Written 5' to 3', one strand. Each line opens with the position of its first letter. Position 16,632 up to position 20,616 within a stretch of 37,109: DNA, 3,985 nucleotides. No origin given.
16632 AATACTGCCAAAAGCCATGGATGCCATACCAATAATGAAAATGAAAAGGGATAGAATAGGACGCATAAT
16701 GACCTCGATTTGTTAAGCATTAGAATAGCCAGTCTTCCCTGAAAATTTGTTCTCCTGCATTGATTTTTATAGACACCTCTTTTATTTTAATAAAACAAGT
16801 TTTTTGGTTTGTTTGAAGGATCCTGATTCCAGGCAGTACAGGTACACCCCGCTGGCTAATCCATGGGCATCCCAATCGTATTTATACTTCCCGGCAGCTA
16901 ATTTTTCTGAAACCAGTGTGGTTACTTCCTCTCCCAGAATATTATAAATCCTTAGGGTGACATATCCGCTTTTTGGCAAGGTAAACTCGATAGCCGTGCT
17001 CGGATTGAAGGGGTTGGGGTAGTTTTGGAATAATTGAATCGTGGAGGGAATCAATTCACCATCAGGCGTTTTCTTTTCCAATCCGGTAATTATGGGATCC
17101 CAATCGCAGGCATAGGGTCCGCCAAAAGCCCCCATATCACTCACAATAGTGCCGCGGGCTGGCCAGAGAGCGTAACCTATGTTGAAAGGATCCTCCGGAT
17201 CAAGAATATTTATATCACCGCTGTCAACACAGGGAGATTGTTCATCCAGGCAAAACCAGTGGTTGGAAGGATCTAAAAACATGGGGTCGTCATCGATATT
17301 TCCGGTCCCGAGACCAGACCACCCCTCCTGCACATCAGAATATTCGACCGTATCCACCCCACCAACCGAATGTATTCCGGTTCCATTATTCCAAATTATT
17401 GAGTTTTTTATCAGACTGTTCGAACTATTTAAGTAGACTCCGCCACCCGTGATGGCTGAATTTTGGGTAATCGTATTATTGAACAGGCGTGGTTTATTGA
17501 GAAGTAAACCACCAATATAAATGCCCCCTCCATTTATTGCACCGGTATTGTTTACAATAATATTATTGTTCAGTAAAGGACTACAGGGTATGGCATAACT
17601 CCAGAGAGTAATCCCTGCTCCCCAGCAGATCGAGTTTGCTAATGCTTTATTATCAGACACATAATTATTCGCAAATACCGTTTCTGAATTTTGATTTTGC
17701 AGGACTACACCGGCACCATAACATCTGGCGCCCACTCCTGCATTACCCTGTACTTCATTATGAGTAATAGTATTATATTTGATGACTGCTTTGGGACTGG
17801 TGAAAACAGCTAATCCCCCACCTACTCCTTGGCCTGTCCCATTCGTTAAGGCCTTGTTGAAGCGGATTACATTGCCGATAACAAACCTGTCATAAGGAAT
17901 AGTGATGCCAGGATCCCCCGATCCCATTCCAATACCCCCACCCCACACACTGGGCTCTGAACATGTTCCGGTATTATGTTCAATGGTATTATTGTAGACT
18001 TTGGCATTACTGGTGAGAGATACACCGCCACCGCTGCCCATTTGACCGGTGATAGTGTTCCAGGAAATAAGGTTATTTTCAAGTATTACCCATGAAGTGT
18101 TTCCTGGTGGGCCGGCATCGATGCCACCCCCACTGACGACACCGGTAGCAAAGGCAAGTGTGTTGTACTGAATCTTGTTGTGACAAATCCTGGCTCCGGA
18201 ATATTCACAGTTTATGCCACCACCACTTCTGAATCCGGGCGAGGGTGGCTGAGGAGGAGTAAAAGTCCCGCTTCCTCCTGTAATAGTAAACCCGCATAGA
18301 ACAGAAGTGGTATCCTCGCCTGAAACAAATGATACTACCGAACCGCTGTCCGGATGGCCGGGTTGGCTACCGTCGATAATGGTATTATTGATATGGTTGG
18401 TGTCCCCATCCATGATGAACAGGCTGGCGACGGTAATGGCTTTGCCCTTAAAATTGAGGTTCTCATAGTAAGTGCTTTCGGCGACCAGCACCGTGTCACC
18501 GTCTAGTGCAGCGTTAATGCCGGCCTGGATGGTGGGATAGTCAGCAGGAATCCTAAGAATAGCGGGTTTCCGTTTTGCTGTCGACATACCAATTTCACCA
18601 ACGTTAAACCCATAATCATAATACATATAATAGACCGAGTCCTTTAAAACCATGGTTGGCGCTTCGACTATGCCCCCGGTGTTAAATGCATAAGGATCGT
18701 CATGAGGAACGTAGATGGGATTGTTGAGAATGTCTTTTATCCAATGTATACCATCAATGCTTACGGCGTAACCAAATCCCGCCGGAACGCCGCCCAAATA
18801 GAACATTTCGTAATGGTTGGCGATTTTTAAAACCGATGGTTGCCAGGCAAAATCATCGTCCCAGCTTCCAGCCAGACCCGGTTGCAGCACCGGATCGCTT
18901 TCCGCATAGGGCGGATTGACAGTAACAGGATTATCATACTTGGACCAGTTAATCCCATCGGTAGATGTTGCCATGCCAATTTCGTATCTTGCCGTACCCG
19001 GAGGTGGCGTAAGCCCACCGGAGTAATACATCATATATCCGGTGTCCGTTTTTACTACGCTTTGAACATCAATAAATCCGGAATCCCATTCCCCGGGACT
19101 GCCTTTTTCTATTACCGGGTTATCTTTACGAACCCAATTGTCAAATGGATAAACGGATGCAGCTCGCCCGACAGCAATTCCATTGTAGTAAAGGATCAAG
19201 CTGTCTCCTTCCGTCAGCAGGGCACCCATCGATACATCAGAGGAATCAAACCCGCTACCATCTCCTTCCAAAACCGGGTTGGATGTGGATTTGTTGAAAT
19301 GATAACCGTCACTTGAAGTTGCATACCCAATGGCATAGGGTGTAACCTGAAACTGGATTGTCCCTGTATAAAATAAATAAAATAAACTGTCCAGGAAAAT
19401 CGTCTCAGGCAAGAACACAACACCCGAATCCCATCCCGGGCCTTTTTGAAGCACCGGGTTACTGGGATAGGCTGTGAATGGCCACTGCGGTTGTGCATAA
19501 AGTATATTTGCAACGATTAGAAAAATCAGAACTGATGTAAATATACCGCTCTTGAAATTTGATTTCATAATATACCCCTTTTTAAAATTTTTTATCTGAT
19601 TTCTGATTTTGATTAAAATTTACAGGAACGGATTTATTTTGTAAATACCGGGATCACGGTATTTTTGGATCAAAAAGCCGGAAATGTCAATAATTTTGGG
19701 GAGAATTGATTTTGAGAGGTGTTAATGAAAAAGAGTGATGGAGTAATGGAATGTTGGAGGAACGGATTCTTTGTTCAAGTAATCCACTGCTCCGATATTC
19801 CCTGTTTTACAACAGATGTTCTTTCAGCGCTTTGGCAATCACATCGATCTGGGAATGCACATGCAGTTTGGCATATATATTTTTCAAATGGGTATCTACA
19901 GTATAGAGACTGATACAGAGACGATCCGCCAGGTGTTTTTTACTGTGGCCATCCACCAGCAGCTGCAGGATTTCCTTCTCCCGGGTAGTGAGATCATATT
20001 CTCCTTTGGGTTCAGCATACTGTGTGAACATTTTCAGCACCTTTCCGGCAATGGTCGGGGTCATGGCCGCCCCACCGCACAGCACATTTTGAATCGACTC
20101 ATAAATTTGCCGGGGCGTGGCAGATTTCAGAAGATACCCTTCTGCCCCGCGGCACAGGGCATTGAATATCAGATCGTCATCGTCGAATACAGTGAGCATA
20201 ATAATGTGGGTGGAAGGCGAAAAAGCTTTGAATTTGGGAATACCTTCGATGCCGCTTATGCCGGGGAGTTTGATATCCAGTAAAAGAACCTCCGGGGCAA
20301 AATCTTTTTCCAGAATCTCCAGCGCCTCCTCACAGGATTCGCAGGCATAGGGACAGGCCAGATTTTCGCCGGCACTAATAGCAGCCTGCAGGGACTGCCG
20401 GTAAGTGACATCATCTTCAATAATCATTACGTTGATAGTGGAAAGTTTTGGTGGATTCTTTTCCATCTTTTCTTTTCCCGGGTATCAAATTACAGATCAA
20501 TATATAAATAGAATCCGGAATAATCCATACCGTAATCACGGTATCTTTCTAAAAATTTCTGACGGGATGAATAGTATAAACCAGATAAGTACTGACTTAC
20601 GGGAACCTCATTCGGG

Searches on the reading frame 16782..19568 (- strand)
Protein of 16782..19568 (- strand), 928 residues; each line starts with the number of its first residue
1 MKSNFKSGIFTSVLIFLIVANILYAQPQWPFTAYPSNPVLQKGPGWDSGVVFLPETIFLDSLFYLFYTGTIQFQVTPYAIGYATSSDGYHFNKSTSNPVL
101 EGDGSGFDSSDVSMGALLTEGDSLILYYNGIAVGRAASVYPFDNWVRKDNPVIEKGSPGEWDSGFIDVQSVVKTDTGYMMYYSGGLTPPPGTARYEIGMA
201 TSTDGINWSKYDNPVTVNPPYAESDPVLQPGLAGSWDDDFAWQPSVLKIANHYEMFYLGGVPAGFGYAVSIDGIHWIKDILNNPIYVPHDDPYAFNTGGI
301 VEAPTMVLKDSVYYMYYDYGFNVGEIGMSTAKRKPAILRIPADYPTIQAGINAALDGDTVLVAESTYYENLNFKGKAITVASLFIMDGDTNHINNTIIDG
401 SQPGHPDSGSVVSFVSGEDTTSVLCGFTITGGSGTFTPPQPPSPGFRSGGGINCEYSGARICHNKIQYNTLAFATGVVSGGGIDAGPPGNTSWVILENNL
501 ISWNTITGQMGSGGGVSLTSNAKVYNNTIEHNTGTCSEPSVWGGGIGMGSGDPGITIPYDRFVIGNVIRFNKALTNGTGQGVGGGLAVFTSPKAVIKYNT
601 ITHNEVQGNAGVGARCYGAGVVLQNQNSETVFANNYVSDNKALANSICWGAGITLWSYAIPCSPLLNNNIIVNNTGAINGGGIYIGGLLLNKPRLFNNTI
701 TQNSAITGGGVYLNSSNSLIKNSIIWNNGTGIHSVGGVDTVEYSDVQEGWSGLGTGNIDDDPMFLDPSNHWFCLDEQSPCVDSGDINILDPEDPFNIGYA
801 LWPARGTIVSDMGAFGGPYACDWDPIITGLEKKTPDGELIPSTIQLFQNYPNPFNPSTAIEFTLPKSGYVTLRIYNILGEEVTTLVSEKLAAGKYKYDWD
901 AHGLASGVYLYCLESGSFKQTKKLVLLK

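Call 4: search_protein_families(library=pfam, proteins=[window:16782-19568:-], max_evalue=0.001)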
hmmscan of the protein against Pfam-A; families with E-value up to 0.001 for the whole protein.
window:16782-19568:- (928 aa): 4 families
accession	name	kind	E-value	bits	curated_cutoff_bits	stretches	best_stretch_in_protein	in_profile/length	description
PF18962.6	Por_Secre_tail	-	1.5e-09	38.5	27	1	850-925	2-74/75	Secretion system C-terminal sorting domain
PF13229.12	Beta_helix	-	2.9e-09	37.2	25.9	1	451-683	2-142/158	Right handed beta helix region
PF13860.13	FlgD_ig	-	3.6e-05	24.1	27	1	859-909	13-69/79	FlgD Ig-like domain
PF04041.19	Glyco_hydro_130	-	0.00024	20.6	26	0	266-362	70-161/320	beta-1,4-mannooligosaccharide phosphorylase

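Call 38: search_protein_families(library=ncbifam, proteins=[window:16782-19568:-], max_evalue=0.01)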
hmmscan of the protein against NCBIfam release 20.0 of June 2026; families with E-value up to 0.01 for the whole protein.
window:16782-19568:- (928 aa): 6 families
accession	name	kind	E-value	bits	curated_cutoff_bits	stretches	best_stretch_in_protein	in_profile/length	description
NF052550.1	BManbPhaseBMBP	equivalog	8.6e-13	48.3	450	2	38-104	11-83/296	beta-1,2-mannobiose phosphorylase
TIGR04183.1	Por_Secre_tail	domain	6.4e-10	38.9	23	1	850-925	2-70/72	T9SS type A sorting domain-containing protein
NF038113.1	T9SSA_dep_M36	equivalog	3.8e-08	32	885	1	845-926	791-868/869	T9SS-dependent M36 family metallopeptidase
NF058598.1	BetMansidBT3780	equivalog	6.3e-07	28.8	550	0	37-104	48-118/366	beta-1,2-mannosidase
NF052323.1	T9SSA_dep_M6i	equivalog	3.4e-06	25.3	600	1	849-916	960-1027/1043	T9SS-dependent M6-like inactivated metalloprotease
NF033707.1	T9SS_sortase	equivalog_domain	0.00098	16.8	420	1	844-920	996-1082/1095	type IX secretion system sortase PorU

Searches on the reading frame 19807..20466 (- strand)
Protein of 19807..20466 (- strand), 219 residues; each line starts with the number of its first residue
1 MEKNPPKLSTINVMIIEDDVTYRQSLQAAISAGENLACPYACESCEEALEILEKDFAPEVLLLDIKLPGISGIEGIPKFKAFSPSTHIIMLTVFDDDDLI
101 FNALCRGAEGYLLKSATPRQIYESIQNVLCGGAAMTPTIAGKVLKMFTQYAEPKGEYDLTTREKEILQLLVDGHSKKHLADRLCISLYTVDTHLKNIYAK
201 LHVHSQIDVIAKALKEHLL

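Call 4: search_protein_families(library=pfam, proteins=[window:19807-20466:-], max_evalue=0.001)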
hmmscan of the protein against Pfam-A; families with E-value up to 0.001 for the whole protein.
window:19807-20466:- (219 aa): 2 families
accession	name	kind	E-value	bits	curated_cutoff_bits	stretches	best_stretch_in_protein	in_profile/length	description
PF00072.30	Response_reg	-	2.6e-19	69.9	30.2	1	13-125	1-110/111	Response regulator receiver domain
PF00196.25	GerE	-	2.4e-15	56.3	23.5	1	159-211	3-55/57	Bacterial regulatory proteins, luxR family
